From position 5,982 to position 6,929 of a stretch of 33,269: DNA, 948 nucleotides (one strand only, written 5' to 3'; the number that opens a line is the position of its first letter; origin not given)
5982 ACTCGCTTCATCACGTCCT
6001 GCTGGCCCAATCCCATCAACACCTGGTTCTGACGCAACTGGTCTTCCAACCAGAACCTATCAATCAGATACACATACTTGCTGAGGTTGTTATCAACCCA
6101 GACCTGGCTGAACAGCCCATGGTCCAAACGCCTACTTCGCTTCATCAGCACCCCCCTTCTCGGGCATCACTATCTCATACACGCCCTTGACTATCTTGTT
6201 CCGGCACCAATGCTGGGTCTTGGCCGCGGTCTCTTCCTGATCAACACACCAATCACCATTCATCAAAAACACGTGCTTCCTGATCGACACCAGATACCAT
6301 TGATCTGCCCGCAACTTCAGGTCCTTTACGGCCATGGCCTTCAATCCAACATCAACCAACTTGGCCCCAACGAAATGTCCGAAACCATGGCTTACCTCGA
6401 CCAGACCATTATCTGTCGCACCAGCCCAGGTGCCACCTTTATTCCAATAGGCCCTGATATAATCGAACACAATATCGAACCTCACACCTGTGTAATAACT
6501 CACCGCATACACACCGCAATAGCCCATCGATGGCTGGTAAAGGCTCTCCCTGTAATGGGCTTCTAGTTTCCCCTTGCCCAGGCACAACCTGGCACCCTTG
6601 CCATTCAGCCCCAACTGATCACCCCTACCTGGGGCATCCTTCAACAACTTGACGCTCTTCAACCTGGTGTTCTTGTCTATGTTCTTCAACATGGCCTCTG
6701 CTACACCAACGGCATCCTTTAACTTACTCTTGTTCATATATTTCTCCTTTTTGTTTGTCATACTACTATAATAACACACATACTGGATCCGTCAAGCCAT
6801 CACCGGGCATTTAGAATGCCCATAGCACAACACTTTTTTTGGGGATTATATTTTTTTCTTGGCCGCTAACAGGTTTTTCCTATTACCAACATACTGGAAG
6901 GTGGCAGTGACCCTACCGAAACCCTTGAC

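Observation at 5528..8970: ParB - ParB - (ABC ATPase::GNAT) - C39-like peptidase early operon: candidate ATP-dependent nucleic-acid acylation / anti-defence system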

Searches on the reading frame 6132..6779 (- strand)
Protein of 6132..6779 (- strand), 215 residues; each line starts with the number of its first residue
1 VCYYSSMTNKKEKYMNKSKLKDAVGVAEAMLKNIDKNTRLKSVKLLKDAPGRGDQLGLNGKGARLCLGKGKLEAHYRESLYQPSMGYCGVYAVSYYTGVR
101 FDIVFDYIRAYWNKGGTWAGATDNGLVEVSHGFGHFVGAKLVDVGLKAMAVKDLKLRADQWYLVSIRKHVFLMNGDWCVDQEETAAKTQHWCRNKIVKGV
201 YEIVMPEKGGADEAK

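Call 3: search_protein_families(library=pfam, proteins=[window:6132-6779:-], max_evalue=0.1)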
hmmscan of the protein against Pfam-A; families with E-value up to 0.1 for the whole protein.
window:6132-6779:- (215 aa): 0 families

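Call 4: search_protein_families(library=phrogs, proteins=[window:6132-6779:-], max_evalue=0.01)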
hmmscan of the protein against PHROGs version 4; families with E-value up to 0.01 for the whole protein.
window:6132-6779:- (215 aa): 0 families

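Call 22: find_homologous_proteins(query=window:6132-6779:-, max_evalue=0.001)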
Query window:6132-6779:- (215 aa): 7 proteins with E <= 0.001 among 143 candidates.
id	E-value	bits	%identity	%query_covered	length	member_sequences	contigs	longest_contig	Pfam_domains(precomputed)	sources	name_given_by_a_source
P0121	5.2e-133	460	100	93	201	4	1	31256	-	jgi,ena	-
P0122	7.0e-81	289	67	89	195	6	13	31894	-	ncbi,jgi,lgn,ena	-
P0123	2.2e-77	278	65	88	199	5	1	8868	-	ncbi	-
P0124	2.8e-51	192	51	89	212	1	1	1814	-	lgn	-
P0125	1.4e-43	167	44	88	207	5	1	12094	-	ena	-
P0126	7.6e-42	161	45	91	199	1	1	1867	-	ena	-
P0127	2.9e-37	147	42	91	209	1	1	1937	-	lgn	-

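Call 25: search_protein_families(library=ncbifam, proteins=[window:6132-6737:-], max_evalue=0.01)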
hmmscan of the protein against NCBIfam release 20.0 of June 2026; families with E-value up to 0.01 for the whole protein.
window:6132-6737:- (201 aa): 0 families

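Call 44: predict_structure(alignment_id=A2)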
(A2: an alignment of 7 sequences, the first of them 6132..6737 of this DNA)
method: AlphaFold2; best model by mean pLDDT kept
length: 201 residues; sequences in the alignment: 7
mean_pLDDT: 68.4   pTM: 0.66
mean pLDDT of the five models: 68.4, 63.8, 63.6, 63.2, 63.0
residues with pLDDT >= 90: 41; 70-90: 65; 50-70: 40; < 50: 55
segments of 3 or more residues with pLDDT < 50: 19-34, 51-66, 68-71, 101-108, 195-201
pLDDT, mean of each block of 10 residues (from residue 1): 63 54 41 53 54 42 43 74 75 68 44 79 88 94 91 86 82 89 93 55 32
secondary structure, 60 per line:
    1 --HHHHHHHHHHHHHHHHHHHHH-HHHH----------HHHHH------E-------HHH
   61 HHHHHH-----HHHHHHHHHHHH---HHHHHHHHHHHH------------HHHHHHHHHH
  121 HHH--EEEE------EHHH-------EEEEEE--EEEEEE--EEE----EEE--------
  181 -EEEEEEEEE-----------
elements in order: H3-23 H25-28 H39-43 H58-66 H72-83 H87-98 H111-123 E126-129 E147-152 E155-160 E163-165 E170-172 E182-190

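Call 50: fold_search(model_id=the predicted structure, library=pdb)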
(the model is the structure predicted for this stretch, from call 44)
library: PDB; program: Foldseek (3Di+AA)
matches with E <= 10: 182; with E <= 0.001: 0
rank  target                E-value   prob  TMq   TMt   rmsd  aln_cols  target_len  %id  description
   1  9mkl_A                2.8e-01  0.05  0.14  0.13  16.1       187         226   14  canavanyl-tRNAArg deacylase (CtdA) (released 2025-10-01)
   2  8adc_B                4.5e-01  0.12  0.25  0.24   9.4       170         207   12  Viral tegument-like DUBs (released 2023-02-15)
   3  8t4y_A                1.0e+00  0.03  0.15  0.09  15.9       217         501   12  Human HCN1 F186C S264C C309A bound to cAMP, reconstituted in LMNG + SPL (released 2024-06-19)
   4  8u73_A                1.1e+00  0.03  0.14  0.04  21.3       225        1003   11  R399A sea urchin SLC9C1 pH 8 in Na+ (released 2025-03-26)
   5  1yzb_MODEL_1_A        1.1e+00  0.23  0.31  0.34   9.2       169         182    7  Solution structure of the Josephin domain of Ataxin-3 (released 2005-07-05)
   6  7u1h_C                1.1e+00  0.02  0.10  0.07  10.4        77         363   13  Crystal structure of Lens culinaris vicilin (released 2022-03-09)
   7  4qhy                  1.4e+00  0.02  0.11  0.07  12.1        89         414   10  The structure of aIF2gamma subunit H20F/D152A from archaeon Sulfolobus solfataricus complexed with GDPCP (released 2015-06-03)
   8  8u6z_A                1.4e+00  0.03  0.14  0.05  11.8       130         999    9  SLC9C1 at pH 8 in presence of K+ (released 2025-03-26)
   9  3w9a_C                1.5e+00  0.02  0.10  0.08  10.9        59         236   24  Crystal structure of the catalytic domain of the glycoside hydrolase family 131 protein from Coprinopsis cinerea (released 2013-05-22)
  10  9nmt_A                1.6e+00  0.02  0.14  0.10  28.8       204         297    9  ML418 bound inwardly rectifying potassium channel Kir7.1 R162Q mutant (released 2026-01-28)
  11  7u1j_A                1.7e+00  0.02  0.11  0.07  10.3        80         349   12  Crystal structure of Pisum sativum convicilin (released 2022-03-30)
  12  3w9a_B                1.9e+00  0.02  0.09  0.08  10.9        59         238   24  Crystal structure of the catalytic domain of the glycoside hydrolase family 131 protein from Coprinopsis cinerea (released 2013-05-22)
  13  4knc_B                2.1e+00  0.06  0.15  0.08  12.0        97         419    6  Structural and functional characterization of Pseudomonas aeruginosa AlgX (released 2013-06-26)
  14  3ubu_B                2.1e+00  0.01  0.12  0.17  14.4       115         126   13  Crystal structure of agkisacucetin, a GpIb-binding snaclec (snake C-type lectin) that inhibits platelet (released 2012-04-11)
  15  6nwo_C                2.2e+00  0.04  0.13  0.16  13.5        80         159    8  Structures of the transcriptional regulator BgaR, a lactose sensor. (released 2019-07-17)
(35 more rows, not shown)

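Call 71: find_encoding_contigs(protein=P0122, flank=5000, max_places=3)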
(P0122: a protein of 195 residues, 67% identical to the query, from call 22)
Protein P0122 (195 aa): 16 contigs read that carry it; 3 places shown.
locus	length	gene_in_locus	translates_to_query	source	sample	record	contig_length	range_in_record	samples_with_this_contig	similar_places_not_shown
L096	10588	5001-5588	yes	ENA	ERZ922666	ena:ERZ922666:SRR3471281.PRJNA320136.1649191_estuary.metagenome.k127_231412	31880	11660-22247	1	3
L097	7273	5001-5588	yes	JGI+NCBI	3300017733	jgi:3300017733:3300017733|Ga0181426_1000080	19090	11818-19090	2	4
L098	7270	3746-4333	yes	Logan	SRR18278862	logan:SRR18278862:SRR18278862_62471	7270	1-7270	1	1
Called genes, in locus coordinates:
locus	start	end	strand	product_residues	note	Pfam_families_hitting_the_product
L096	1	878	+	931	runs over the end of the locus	PF14623:Vint (weak), PF13550:Phage-tail_3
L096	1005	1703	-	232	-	-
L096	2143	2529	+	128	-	-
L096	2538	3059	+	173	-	PF02195:ParB_N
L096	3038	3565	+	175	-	PF02195:ParB_N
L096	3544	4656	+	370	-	PF00005:ABC_tran (faint), PF00583:Acetyltransf_1 (weak)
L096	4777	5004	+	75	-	-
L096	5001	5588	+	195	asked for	-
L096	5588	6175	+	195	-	-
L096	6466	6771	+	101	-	-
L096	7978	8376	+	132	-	-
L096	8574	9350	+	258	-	-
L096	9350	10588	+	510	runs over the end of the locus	PF18454:Mtd_N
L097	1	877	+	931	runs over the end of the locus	PF14623:Vint (weak), PF13550:Phage-tail_3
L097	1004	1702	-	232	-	-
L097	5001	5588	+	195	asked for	-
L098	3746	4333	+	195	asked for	-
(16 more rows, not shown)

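Call 72: find_encoding_contigs(protein=P0125, flank=5000, max_places=2)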
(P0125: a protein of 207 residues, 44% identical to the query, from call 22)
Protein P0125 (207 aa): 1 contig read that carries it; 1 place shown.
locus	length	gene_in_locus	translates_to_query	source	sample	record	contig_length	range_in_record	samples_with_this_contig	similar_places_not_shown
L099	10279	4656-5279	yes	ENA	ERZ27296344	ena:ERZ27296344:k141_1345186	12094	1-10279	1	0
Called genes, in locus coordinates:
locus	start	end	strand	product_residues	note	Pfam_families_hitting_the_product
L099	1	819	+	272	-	?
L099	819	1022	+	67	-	-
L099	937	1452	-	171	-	-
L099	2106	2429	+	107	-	-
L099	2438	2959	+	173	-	PF02195:ParB_N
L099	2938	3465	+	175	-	PF02195:ParB_N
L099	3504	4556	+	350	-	PF00005:ABC_tran (weak), PF00583:Acetyltransf_1 (weak)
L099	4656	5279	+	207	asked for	-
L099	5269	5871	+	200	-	-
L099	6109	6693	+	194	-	-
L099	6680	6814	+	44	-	-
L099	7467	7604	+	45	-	-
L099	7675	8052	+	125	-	-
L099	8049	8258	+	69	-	-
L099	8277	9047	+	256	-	PF26209:Phage_phiTE_241_C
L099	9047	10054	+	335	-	-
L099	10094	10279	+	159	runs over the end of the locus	-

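Call 74: search_protein_families(library=pfam, alignment_id=A2, max_evalue=10)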
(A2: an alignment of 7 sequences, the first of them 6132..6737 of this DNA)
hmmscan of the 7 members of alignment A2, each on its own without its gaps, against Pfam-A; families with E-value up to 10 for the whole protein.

A. member 1, window:6132-6737:- (201 aa): 0 families

B. families by the number of members that match (of 7 scanned): 2 families
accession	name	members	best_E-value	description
PF23214.1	SH3_CYT4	2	0.011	Mitochondrial protein cyt-4 SH3 domain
PF07818.18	HCNGP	1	0.012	HCNGP-like protein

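Call 76: search_protein_families(library=pfam, proteins=[L096:5588-6175:+, L099:5269-5871:+, L096:4777-5004:+], max_evalue=0.05)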
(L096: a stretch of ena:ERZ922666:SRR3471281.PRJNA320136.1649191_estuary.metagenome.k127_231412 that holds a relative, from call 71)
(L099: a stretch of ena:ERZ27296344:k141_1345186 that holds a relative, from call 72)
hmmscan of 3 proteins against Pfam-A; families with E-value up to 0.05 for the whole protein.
L096:5588-6175:+ (195 aa): 0 families

L099:5269-5871:+ (200 aa): 0 families

L096:4777-5004:+ (75 aa): 0 families

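Call 78: fold_search(model_id=the predicted structure, library=viral)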
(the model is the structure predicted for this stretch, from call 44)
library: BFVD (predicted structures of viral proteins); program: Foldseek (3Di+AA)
matches with E <= 10: 260; with E <= 0.001: 3
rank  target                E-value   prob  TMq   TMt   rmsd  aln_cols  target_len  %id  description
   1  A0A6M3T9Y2            8.0e-08  1.00  0.50  0.78   2.5       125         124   22  Uncharacterized protein [Sphingomonas phage Kharn]
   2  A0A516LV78            1.2e-05  1.00  0.49  0.48   3.9       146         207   18  (no name in the UniProt tables at hand)
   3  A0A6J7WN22            3.7e-04  1.00  0.42  0.61   3.6       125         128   17  Uncharacterized protein [uncultured Caudovirales phage]
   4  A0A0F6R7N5            1.0e-03  1.00  0.46  0.60   4.8       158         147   14  Uncharacterized protein [Sinorhizobium phage phiM9]
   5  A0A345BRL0            1.3e-03  1.00  0.39  0.62   4.3       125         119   11  (no name in the UniProt tables at hand)
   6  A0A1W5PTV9            1.3e-03  1.00  0.38  0.51   5.2       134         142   16  (no name in the UniProt tables at hand)
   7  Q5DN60                3.2e-03  1.00  0.40  0.38   6.5       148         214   16  Gp45 [Alphaproteobacteria phage PhiJL001]
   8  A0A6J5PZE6            3.4e-03  1.00  0.35  0.48   5.0       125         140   14  Thioesterase domain-containing protein [uncultured Caudovirales phage]
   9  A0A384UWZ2            4.1e-03  1.00  0.40  0.53   3.7       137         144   14  (no name in the UniProt tables at hand)
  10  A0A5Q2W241            4.3e-03  1.00  0.38  0.60   4.4       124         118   15  (no name in the UniProt tables at hand)
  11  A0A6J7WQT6            4.9e-03  1.00  0.46  0.42   6.1       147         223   12  Uncharacterized protein [uncultured Caudovirales phage]
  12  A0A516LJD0            6.2e-03  0.99  0.36  0.46   8.5       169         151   11  (no name in the UniProt tables at hand)
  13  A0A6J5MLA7            1.3e-02  0.97  0.36  0.41   6.4       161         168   16  Uncharacterized protein [uncultured Caudovirales phage]
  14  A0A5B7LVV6            1.8e-02  1.00  0.43  0.52   4.8       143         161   10  Uncharacterized protein [Pseudomonas phage ITTPL]
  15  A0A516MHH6            2.0e-02  1.00  0.39  0.51   4.7       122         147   15  (no name in the UniProt tables at hand)
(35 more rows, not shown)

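Call 107: search_protein_families(library=padloc, proteins=[window:6132-6737:-], max_evalue=0.001)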
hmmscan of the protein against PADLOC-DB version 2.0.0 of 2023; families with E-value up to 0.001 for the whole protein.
window:6132-6737:- (201 aa): 0 families
